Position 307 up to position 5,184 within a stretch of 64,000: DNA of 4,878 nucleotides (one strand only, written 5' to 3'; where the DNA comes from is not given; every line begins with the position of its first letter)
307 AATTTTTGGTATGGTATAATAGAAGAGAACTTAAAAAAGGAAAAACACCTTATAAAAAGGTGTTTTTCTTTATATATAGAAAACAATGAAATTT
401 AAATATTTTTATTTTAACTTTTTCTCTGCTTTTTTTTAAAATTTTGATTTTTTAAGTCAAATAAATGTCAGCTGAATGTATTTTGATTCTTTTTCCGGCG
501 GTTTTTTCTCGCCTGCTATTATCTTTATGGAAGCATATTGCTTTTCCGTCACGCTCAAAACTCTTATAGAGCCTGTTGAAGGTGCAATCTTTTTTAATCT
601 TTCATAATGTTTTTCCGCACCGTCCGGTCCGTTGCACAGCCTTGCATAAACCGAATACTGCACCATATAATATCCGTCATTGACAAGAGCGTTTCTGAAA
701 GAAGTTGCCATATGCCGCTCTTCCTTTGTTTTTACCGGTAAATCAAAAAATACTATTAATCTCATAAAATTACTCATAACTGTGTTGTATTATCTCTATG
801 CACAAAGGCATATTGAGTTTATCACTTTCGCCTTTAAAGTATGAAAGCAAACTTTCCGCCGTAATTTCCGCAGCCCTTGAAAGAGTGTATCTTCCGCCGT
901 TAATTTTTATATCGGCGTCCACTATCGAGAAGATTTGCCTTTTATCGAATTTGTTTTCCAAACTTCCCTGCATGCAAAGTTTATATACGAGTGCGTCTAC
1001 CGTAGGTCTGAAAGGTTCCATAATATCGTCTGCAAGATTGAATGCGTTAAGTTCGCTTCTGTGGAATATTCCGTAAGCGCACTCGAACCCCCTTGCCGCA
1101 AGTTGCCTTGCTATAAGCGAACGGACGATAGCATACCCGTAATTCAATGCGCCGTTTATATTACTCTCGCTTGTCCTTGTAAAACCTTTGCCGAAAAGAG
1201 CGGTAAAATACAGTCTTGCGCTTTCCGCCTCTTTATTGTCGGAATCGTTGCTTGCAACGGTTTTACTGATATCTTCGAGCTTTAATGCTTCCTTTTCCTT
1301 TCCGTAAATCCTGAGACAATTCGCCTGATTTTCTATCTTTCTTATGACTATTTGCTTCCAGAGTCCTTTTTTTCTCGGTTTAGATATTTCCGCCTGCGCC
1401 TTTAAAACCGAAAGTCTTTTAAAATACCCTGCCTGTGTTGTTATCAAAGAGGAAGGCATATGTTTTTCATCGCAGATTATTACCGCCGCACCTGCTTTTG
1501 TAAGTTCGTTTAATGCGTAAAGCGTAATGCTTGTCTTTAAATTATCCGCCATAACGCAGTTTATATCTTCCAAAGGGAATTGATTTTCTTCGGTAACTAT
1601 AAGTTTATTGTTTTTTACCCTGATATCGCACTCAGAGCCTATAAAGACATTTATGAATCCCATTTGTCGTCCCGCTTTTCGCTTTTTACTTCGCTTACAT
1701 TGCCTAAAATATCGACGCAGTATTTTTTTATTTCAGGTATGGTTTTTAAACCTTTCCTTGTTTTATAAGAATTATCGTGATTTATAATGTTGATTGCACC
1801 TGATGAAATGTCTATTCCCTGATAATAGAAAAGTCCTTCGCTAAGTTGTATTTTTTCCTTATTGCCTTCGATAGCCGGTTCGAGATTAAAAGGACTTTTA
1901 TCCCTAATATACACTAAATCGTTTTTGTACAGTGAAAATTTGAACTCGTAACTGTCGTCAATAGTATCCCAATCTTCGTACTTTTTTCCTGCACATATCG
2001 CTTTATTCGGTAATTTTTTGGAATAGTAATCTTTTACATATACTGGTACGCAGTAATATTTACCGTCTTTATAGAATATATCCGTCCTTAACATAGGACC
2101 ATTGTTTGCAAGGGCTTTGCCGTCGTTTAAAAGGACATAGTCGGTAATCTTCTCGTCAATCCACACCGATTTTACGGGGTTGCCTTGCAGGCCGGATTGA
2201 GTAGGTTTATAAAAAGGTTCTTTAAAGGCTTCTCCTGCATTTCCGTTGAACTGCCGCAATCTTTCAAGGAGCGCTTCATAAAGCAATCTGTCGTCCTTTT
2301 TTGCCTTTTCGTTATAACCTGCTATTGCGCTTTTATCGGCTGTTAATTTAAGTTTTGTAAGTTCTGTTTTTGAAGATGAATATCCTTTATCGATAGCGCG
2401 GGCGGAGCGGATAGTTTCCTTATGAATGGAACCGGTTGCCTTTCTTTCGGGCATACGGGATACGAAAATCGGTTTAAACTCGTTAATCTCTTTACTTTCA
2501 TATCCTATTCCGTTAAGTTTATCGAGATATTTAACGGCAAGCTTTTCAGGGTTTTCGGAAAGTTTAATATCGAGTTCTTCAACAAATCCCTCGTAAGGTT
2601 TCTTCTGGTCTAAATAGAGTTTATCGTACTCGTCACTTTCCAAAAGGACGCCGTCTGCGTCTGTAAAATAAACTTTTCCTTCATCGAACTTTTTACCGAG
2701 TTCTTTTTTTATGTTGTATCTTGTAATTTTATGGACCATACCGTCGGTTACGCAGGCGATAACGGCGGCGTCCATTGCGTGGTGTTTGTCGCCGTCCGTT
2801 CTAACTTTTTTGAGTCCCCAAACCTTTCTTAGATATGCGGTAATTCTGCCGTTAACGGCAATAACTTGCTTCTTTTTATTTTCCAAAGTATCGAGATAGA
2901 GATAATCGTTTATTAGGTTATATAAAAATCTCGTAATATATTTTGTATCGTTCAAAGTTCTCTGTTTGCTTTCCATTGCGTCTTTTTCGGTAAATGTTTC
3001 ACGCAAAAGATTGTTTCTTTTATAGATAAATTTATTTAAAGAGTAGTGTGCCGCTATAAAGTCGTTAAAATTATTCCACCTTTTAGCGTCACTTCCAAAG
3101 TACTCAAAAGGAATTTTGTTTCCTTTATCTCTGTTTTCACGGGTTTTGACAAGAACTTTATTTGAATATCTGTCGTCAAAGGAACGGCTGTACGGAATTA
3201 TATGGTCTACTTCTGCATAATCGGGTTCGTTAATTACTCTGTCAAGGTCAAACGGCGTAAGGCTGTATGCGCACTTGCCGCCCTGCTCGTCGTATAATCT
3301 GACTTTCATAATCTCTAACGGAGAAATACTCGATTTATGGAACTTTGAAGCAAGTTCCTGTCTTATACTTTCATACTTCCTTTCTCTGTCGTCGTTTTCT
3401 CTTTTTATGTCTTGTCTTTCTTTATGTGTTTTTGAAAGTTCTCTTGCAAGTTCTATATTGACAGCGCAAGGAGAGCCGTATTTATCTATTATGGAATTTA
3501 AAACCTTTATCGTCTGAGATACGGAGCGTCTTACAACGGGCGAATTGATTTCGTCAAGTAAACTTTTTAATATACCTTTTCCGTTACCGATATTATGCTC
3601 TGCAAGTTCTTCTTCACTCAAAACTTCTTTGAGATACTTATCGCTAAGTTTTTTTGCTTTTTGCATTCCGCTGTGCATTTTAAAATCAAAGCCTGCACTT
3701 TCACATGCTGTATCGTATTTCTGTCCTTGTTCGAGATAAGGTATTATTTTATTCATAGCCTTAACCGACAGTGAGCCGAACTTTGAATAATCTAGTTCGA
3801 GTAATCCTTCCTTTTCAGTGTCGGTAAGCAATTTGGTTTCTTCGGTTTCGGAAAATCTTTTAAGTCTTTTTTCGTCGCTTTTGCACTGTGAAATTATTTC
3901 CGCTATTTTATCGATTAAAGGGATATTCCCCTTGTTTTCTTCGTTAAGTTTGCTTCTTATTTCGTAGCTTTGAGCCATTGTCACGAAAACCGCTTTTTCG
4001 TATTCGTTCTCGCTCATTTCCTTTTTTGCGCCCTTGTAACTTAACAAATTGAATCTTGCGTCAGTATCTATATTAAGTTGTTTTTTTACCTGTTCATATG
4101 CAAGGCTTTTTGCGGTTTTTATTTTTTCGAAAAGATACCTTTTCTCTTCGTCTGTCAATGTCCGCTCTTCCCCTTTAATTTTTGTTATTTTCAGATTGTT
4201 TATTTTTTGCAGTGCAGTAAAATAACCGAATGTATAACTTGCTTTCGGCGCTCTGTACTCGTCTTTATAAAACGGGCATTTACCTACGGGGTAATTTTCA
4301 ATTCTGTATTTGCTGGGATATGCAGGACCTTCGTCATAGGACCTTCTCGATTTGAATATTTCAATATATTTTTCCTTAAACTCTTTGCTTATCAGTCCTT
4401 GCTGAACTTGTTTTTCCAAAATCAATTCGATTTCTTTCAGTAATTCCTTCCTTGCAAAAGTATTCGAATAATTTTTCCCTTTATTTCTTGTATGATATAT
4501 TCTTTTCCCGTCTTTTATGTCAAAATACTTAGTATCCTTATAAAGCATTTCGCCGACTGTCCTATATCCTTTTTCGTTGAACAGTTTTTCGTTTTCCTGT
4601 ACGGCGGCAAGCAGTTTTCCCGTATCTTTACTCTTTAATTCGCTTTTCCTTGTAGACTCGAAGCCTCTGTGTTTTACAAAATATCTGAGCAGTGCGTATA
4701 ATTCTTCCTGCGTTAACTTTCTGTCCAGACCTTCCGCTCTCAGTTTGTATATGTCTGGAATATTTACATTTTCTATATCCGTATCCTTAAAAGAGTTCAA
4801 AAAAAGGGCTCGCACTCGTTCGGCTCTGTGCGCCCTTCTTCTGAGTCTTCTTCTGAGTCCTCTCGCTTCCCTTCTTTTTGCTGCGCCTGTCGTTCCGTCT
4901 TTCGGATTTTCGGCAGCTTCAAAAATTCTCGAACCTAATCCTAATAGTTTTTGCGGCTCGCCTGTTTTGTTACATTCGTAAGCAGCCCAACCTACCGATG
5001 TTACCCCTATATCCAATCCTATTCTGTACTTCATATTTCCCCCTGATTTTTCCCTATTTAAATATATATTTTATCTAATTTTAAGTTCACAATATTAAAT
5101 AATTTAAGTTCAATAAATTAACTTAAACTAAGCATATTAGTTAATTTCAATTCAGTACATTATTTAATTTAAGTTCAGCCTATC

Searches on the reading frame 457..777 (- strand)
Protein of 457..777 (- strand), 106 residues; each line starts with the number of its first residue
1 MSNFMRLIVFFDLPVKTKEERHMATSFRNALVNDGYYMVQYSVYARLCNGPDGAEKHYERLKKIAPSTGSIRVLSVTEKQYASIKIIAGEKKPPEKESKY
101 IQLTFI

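Call 42: find_encoding_contigs(protein=window:457-777:-, flank=10000, max_places=10)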
Protein window:457-777:- (106 aa): 19 contigs read that carry it; 10 places shown.
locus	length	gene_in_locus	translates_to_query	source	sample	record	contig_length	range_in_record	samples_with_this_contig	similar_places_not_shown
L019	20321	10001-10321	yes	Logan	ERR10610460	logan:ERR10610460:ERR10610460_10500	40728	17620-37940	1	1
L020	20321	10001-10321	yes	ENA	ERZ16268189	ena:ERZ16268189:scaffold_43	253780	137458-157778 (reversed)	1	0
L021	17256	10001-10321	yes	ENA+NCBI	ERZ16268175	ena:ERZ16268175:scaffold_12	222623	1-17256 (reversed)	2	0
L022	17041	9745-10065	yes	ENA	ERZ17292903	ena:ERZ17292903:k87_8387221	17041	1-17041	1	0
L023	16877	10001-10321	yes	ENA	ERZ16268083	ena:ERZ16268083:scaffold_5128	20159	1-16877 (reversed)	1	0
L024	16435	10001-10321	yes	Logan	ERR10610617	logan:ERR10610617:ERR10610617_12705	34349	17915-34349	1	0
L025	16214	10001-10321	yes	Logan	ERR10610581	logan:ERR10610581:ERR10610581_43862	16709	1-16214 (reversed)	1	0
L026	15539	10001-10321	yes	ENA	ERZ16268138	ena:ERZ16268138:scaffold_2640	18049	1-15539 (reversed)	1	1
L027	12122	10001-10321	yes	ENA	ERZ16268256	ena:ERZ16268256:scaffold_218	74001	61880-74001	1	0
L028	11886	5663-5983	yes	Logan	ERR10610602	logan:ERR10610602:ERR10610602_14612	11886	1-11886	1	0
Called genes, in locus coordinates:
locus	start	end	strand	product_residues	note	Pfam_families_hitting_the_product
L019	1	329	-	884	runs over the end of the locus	PF00403:HMA, PF00122:E1-E2_ATPase, PF00702:Hydrolase, PF00403:HMA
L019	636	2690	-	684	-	PF00724:Oxidored_FMN, PF12831:FAD_oxidored (faint), PF00890:FAD_binding_2 (faint), PF07992:Pyr_redox_2, PF13450:NAD_binding_8 (weak), PF13434:Lys_Orn_oxgnase (weak), PF13738:Pyr_redox_3, PF00070:Pyr_redox, +3 more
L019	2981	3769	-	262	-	PF02661:Fic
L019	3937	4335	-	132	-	-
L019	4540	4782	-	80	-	PF13443:HTH_26 (weak)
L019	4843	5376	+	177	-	PF06908:YpsA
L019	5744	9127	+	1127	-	PF18470:Cas9_a, PF13395:HNH_4, PF18541:RuvC_III, PF22702:Cas9_RuvC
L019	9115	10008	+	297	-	PF01867:Cas_Cas1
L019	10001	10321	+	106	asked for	PF09827:CRISPR_Cas2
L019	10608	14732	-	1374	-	-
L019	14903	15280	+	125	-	PF03073:TspO_MBR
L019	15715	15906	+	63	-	PF13560:HTH_31 (weak), PF01381:HTH_3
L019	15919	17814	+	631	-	PF12564:TypeIII_RM_meth, PF01555:N6_N4_Mtase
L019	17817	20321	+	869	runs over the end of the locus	PF00270:DEAD (weak), PF04851:ResIII, PF27159:HI_1054_N, PF27365:HI_1054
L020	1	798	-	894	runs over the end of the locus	PF00403:HMA, PF19803:DUF6286 (faint), PF00122:E1-E2_ATPase, PF00702:Hydrolase, PF00403:HMA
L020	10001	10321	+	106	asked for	PF09827:CRISPR_Cas2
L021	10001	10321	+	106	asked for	PF09827:CRISPR_Cas2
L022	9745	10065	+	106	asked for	PF09827:CRISPR_Cas2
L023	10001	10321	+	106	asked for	PF09827:CRISPR_Cas2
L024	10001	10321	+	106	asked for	PF09827:CRISPR_Cas2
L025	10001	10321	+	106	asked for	PF09827:CRISPR_Cas2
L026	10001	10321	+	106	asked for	PF09827:CRISPR_Cas2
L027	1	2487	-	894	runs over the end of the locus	PF00403:HMA, PF19803:DUF6286 (faint), PF00122:E1-E2_ATPase, PF00702:Hydrolase, PF00403:HMA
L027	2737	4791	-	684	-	PF00724:Oxidored_FMN, PF12831:FAD_oxidored (faint), PF07992:Pyr_redox_2, PF13450:NAD_binding_8 (weak), PF13434:Lys_Orn_oxgnase (weak), PF13738:Pyr_redox_3, PF07992:Pyr_redox_2, PF00070:Pyr_redox, +4 more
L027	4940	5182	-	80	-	PF13443:HTH_26 (weak)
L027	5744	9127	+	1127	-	PF18470:Cas9_a, PF13395:HNH_4, PF18541:RuvC_III, PF22702:Cas9_RuvC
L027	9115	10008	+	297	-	PF01867:Cas_Cas1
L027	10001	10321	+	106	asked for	PF09827:CRISPR_Cas2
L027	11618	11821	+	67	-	-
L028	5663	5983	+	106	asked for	PF09827:CRISPR_Cas2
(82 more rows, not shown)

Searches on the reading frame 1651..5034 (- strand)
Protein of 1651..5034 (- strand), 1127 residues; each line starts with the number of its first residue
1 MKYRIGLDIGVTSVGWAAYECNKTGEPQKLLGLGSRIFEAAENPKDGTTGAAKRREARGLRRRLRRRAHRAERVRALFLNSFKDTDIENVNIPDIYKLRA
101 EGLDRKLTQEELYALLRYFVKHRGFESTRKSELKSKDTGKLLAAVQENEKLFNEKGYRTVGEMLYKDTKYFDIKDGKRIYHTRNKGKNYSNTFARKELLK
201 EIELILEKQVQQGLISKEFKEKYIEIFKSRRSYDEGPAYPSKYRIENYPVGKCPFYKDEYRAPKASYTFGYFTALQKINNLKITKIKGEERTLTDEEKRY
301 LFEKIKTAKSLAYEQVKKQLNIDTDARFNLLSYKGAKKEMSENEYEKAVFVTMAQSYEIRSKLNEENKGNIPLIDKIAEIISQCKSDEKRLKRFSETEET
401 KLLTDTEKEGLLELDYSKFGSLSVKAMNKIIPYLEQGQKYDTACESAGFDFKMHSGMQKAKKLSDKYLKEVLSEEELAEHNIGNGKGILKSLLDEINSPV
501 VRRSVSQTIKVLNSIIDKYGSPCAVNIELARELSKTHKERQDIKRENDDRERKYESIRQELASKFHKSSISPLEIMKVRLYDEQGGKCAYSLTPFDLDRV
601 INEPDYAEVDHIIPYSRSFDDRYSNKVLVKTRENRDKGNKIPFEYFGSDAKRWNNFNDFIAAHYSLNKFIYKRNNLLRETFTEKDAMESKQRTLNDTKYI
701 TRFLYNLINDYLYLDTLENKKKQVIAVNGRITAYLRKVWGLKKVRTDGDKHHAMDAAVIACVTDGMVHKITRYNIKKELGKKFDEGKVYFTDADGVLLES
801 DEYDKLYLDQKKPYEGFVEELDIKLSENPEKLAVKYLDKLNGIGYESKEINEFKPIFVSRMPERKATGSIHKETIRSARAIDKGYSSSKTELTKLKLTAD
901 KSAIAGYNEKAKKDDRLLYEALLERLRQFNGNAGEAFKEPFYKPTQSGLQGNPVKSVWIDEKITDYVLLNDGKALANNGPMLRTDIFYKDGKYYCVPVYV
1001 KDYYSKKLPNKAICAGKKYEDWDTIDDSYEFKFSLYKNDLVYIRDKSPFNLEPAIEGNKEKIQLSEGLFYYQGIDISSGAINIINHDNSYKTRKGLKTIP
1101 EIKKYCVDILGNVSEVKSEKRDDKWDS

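Call 8: search_protein_families(library=pfam, proteins=[window:1651-5034:-], max_evalue=0.01)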
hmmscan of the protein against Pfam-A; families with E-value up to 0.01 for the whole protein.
window:1651-5034:- (1127 aa): 4 families
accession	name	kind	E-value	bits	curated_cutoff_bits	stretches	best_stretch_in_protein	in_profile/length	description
PF13395.12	HNH_4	-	2.7e-18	66.1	22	1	588-643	1-54/54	HNH endonuclease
PF18541.7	RuvC_III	-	3.2e-13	50.5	26.2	1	690-783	7-129/179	RuvC endonuclease subdomain 3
PF18470.6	Cas9_a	-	3e-12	47.1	26.9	1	250-415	7-172/221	Cas9 alpha-helical lobe domain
PF22702.2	Cas9_RuvC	-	4.9e-11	43.3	27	1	699-779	2-83/151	Cas9 RuvC domain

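Call 15: find_related_loci(query=window:1651-5034:-, collection=genome_contigs, flank=10000)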
Query window:1651-5034:- (1127 aa) in genome_contigs; peptide patterns used: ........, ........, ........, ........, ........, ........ (x = any residue, [..] = any of these).
113 stretches matched a pattern; 10 encode a relative of the query (tblastn E <= 1e-3); 10 distinct loci.
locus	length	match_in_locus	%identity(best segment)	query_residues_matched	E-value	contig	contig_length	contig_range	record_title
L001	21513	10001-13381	99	1-1127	0e+0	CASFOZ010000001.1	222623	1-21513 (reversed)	uncultured Eubacteriales bacterium isolate B37_L1_301301_idba_bin.38 genome assembly, contig: B37_L1_301301_idba_bin.38.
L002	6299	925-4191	49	1-1122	0e+0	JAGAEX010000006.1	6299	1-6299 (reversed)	MAG: Clostridia bacterium isolate RGIG8380 Water_buffalos_Rumen.Co__c598176, whole genome shotgun sequence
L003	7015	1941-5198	42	1-1121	0e+0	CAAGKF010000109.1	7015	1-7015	MAG TPA_asm: Lachnospiraceae bacterium, isolate HGM12199, WGS project CAAGKF010000000 data, contig: SRS476292_7_k119_775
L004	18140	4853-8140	40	1-1121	0e+0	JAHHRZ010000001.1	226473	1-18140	MAG: Oscillospiraceae bacterium isolate MAG043 MAG043_1, whole genome shotgun sequence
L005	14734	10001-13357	41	1-1121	0e+0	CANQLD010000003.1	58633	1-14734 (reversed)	MAG: uncultured Clostridia bacterium isolate Lapin-016__bin21 genome assembly, contig: Lapin-016__NODE_458_length_58633_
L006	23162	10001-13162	33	5-1113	3e-147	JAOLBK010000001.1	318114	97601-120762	Litorivicinus sp. isolate AH-657-M20 AH-657-M20_NODE_1, whole genome shotgun sequence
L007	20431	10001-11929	37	434-1121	2e-128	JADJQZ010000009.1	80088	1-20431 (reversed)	MAG: Candidatus Obscuribacter sp. isolate Fred_18-Q3-R57-64_MAXAC.356 tig00353099-10-799760, whole genome shotgun sequen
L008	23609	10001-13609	30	5-948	2e-56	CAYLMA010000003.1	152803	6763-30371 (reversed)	MAG TPA_asm: uncultured Sulfuricella sp. isolate SRP302447_co1_56 genome assembly, contig: NODE_382_length_152803_cov_58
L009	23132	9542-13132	28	5-948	2e-51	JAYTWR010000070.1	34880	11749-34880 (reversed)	MAG: Burkholderiales bacterium isolate GFS_5817 GFS_5817_69, whole genome shotgun sequence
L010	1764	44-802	42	721-1121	8e-24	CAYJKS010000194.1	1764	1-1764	MAG TPA_asm: uncultured Azospirillaceae bacterium isolate ERP123703_co5_20 genome assembly, contig: NODE_50410_length_17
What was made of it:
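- Tried and rejected: The more distant Cas9 loci L002-L010 (28-49% identity) were too far removed to serve as an empty site (call 15).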

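Call 60: find_encoding_contigs(protein=window:1651-5034:-, flank=10000, max_places=10)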
Protein window:1651-5034:- (1127 aa): 2 contigs read that carry it; 1 place shown.
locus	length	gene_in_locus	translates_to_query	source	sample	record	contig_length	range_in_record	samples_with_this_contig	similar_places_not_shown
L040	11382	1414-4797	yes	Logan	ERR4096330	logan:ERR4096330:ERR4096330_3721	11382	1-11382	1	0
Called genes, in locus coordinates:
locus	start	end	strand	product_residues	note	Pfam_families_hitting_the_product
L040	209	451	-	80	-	-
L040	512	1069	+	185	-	PF06908:YpsA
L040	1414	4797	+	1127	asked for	PF18470:Cas9_a, PF13395:HNH_4, PF18541:RuvC_III, PF22702:Cas9_RuvC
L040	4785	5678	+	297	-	PF01867:Cas_Cas1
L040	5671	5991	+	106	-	PF09827:CRISPR_Cas2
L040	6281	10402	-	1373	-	-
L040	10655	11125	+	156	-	PF03073:TspO_MBR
